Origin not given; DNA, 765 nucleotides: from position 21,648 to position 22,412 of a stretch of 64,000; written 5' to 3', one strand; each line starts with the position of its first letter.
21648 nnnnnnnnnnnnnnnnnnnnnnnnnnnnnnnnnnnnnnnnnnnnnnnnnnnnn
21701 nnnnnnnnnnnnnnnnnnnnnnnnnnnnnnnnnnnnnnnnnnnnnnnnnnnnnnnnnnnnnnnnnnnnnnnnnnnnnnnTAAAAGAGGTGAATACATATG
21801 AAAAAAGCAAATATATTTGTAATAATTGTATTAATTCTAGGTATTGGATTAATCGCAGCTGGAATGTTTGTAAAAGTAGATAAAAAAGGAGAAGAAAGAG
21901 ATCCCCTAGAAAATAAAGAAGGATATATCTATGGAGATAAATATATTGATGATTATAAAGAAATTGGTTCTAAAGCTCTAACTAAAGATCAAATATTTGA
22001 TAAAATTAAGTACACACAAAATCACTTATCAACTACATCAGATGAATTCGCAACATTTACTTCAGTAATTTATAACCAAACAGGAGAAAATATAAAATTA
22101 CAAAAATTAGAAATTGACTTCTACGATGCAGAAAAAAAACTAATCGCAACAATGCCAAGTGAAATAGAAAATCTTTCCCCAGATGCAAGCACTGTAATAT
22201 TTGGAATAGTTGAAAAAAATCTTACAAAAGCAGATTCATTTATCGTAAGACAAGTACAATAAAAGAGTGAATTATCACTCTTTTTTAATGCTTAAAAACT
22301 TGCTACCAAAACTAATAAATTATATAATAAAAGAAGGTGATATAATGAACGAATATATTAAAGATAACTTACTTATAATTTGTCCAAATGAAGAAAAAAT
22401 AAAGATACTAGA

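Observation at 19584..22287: Giant ComGC-type type IV pilin-like protein followed by a small membrane-anchored partner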

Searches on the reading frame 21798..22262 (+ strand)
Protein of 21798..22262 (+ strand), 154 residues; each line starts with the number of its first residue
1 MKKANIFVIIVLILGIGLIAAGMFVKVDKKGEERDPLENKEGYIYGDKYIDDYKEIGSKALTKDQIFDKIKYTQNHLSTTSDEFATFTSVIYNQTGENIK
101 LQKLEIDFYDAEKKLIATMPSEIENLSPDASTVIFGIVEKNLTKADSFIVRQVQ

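Call 3: search_protein_families(library=pfam, proteins=[window:21798-22262:+], max_evalue=0.1)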
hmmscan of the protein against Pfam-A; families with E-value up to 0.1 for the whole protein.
window:21798-22262:+ (154 aa): 1 family
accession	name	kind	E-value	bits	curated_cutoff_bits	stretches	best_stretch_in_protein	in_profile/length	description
PF16261.11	DUF4915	-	0.082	12.6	35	1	20-101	215-291/316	Domain of unknown function (DUF4915)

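Call 4: search_protein_families(library=ncbifam, proteins=[window:21798-22262:+], max_evalue=0.1)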
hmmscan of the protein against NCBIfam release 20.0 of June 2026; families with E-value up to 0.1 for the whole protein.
window:21798-22262:+ (154 aa): 1 family
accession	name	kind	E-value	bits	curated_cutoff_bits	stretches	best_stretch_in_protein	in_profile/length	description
NF038353.1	FxLYD_dom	domain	0.0012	18.7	23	1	85-131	4-50/71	FxLYD domain-containing protein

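Call 36: find_homologous_proteins(query=window:21798-22262:+, max_evalue=0.01)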
Query window:21798-22262:+ (154 aa): 23 proteins with E <= 0.01 among 51 candidates.
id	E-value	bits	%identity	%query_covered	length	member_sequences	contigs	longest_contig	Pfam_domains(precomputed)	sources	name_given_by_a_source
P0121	2.6e-90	318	97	100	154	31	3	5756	-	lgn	-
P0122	1.9e-53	198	71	82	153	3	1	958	-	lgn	-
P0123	5.2e-52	194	61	100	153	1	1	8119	-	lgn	-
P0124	3.7e-42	162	72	67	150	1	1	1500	-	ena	-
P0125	4.0e-40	155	57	86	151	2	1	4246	-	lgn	-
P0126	4.2e-37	145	56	82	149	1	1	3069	-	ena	-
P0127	4.7e-37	145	53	88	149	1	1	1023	-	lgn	-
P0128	4.1e-36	142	54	82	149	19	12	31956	-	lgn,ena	-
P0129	7.9e-36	141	54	82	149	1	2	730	-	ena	-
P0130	1.1e-35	141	67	66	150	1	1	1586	-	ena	-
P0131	1.2e-35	141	51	90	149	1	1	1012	-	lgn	-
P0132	7.5e-35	138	54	82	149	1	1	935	-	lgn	-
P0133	1.1e-34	138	58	67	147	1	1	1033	-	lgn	-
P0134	1.0e-33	135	49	100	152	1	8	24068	-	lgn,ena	-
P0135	1.1e-33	134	51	98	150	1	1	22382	-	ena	-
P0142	2.7e-23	101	45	94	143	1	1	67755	-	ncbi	-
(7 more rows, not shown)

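Call 37: find_encoding_contigs(protein=P0135, flank=10000, max_places=1)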
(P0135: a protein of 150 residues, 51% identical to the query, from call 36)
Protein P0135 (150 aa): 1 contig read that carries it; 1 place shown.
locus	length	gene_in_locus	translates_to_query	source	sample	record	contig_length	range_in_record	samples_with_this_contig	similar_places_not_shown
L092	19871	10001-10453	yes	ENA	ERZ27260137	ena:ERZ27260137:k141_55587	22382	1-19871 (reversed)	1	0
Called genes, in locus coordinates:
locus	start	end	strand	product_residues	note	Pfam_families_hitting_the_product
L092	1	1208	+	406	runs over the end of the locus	PF00890:FAD_binding_2 (faint), PF01266:DAO (faint), PF03486:HI0933_like, PF07992:Pyr_redox_2, PF13450:NAD_binding_8 (faint), PF13738:Pyr_redox_3, PF22780:HI0933_like_1st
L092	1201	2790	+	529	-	PF28550:DUF8436, PF01266:DAO (faint), PF03486:HI0933_like, PF07992:Pyr_redox_2 (faint), PF13738:Pyr_redox_3 (faint), PF13450:NAD_binding_8 (weak), PF21688:FAD-depend_C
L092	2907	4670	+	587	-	PF01476:LysM, PF01183:Glyco_hydro_25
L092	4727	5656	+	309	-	PF03690:MYG1_exonuc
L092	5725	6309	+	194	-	-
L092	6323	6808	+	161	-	PF02620:YceD (faint)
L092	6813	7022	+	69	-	PF01783:Ribosomal_L32p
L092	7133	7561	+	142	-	-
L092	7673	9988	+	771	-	PF07963:N_methyl, PF19028:TSP1_spondin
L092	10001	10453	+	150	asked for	-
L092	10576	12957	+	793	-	PF07963:N_methyl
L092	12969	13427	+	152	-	-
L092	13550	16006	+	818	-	PF07963:N_methyl, PF19028:TSP1_spondin (weak), PF19030:TSP1_ADAMTS (weak)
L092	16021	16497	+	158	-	-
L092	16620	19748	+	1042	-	PF07963:N_methyl, PF24893:DUF7743 (faint), PF00090:TSP_1 (faint), PF19028:TSP1_spondin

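Call 38: find_encoding_contigs(protein=P0142, flank=10000, max_places=1)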
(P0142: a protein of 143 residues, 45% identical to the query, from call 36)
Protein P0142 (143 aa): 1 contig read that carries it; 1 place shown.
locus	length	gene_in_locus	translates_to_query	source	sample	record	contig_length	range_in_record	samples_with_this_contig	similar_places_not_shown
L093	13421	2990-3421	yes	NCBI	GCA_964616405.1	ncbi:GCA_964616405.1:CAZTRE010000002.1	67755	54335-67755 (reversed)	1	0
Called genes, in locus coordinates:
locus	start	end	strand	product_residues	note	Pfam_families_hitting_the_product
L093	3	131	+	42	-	?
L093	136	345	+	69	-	PF01783:Ribosomal_L32p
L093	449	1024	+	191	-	-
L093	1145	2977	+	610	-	PF07963:N_methyl, PF24893:DUF7743 (faint)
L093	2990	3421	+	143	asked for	-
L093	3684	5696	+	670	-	PF07963:N_methyl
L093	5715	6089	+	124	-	-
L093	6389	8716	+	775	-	PF12705:PDDEXK_1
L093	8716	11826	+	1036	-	PF00580:UvrD-helicase, PF01443:Viral_helicase1 (faint), PF13245:AAA_19, PF13361:UvrD_C, PF13538:UvrD_C_2 (faint), PF12705:PDDEXK_1 (faint)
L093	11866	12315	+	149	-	PF01451:LMWPc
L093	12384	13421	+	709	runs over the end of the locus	PF04542:Sigma70_r2, PF04539:Sigma70_r3, PF04545:Sigma70_r4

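Call 39: find_encoding_contigs(protein=P0128, flank=10000, max_places=2)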
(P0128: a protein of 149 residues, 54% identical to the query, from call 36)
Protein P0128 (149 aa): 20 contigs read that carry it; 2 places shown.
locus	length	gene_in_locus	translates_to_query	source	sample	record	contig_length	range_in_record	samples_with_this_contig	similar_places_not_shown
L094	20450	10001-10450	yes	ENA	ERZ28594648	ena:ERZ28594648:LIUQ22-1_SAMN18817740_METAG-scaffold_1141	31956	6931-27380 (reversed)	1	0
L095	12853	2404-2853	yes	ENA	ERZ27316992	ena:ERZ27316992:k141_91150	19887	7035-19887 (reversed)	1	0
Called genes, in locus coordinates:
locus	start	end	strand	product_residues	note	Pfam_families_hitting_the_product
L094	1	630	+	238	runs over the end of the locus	PF01479:S4, PF22421:SYY_C-terminal, PF00849:PseudoU_synth_2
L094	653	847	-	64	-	PF06902:Fer4_19 (weak), PF12837:Fer4_6 (weak), PF00037:Fer4 (faint), PF13459:Fer4_15, PF13370:Fer4_13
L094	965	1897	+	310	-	-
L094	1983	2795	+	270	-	-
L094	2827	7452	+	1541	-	PF14480:DNA_pol3_a_NI, PF02811:PHP, PF00929:RNase_T, PF02811:PHP, PF07733:DNA_pol3_alpha, PF17657:DNA_pol3_finger, PF14579:HHH_6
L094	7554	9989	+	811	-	PF07963:N_methyl, PF19028:TSP1_spondin (faint)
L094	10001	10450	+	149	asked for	-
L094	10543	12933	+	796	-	PF07963:N_methyl, PF00090:TSP_1 (weak), PF19028:TSP1_spondin (weak)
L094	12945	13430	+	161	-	-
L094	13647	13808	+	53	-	-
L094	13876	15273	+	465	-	PF02557:VanY, PF01509:TruB_N, PF16198:TruB_C_2 (weak)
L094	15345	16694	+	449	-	PF00226:DnaJ, PF01476:LysM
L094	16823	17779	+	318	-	PF01699:Na_Ca_ex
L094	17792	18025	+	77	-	-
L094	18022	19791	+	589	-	PF04473:DUF553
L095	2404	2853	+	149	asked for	-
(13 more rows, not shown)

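Call 61: predict_structure(alignment_id=A4)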
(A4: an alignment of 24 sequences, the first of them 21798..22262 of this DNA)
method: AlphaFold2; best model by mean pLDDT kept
length: 154 residues; sequences in the alignment: 24
mean_pLDDT: 84.2   pTM: 0.64
mean pLDDT of the five models: 84.2, 83.6, 83.2, 82.4, 81.6
residues with pLDDT >= 90: 98; 70-90: 20; 50-70: 12; < 50: 24
segments of 3 or more residues with pLDDT < 50: 25-48
pLDDT, mean of each block of 10 residues (from residue 1): 70 81 49 43 47 91 98 97 95 98 98 98 98 98 98 94
secondary structure, 60 per line:
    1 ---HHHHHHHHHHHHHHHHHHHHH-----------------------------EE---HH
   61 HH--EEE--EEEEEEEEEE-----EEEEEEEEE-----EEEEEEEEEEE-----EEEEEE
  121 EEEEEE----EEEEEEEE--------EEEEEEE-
elements in order: H4-24 H59-62 E65-67 E70-79 E85-93 E99-109 E115-126 E131-138 E147-153

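Call 64: fold_search(model_id=the predicted structure, library=pdb)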
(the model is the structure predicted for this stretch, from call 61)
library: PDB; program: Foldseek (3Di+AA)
matches with E <= 10: 1568; with E <= 0.001: 0
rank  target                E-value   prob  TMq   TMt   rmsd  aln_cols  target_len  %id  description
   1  3o0l_A                4.4e-03  0.99  0.31  0.40   8.8       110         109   13  Crystal structure of a Pfam DUF1425 family member (Shew_1734) from Shewanella sp. pv-4 at 1.81 a resolution (released 2010-08-04)
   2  6hpd                  6.0e-03  1.00  0.32  0.06   9.1       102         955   13  The structure of a beta-glucuronidase from glycoside hydrolase family 2 (released 2019-07-24)
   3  3o0l_B                6.7e-03  1.00  0.34  0.45   8.9       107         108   10  Crystal structure of a Pfam DUF1425 family member (Shew_1734) from Shewanella sp. pv-4 at 1.81 a resolution (released 2010-08-04)
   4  8iq9_A                6.7e-03  0.51  0.19  0.08  15.9       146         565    8  Crystal structure of trimeric K2-2 TSP in complex with tetrasaccharide and octasaccharide (released 2024-02-21)
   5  5ek5_B                7.1e-03  1.00  0.40  0.50   4.5        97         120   12  STRUCTURAL CHARACTERIZATION OF IRMA FROM ESCHERICHIA COLI (released 2016-03-09)
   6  8dhl_B                8.8e-03  1.00  0.35  0.07   9.0       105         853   12  Tannerella forsythia beta-glucuronidase (L2) (released 2023-05-17)
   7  8iqe_A                9.3e-03  0.63  0.21  0.08  14.8       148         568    8  Crystal structure of tetrameric K2-2 TSP (released 2024-02-21)
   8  5w6h_A                9.3e-03  0.47  0.20  0.06  16.3       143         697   11  Crystal structure of Bacteriophage CBA120 tailspike protein 4 enzymatically active domain (TSP4dN, orf213) (released 2018-10-24)
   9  8ose                  9.8e-03  1.00  0.37  0.12   4.0       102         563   12  C. perfringens chitinase CP4_3455 in complex with inhibitor bisdionin C (released 2023-07-12)
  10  8iq5_D                9.8e-03  0.47  0.19  0.08  15.9       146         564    8  Crystal structure of trimeric K2-2 TSP (released 2024-02-21)
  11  8oye_A                1.0e-02  1.00  0.37  0.12   3.9       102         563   12  Clostridium perfringens chitinase CP4_3455 E196Q with chitin (released 2023-07-12)
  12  8iq5_A                1.0e-02  0.63  0.21  0.08  14.5       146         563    8  Crystal structure of trimeric K2-2 TSP (released 2024-02-21)
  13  8iqe_C                1.2e-02  0.54  0.20  0.08  16.2       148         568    8  Crystal structure of tetrameric K2-2 TSP (released 2024-02-21)
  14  5axg_A                1.2e-02  1.00  0.35  0.11  10.7       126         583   13  Crystal structure of thermophilic dextranase from Thermoanaerobacter pseudethanolicus (released 2015-11-11)
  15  8iqe_B                1.2e-02  0.44  0.19  0.08  15.9       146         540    8  Crystal structure of tetrameric K2-2 TSP (released 2024-02-21)
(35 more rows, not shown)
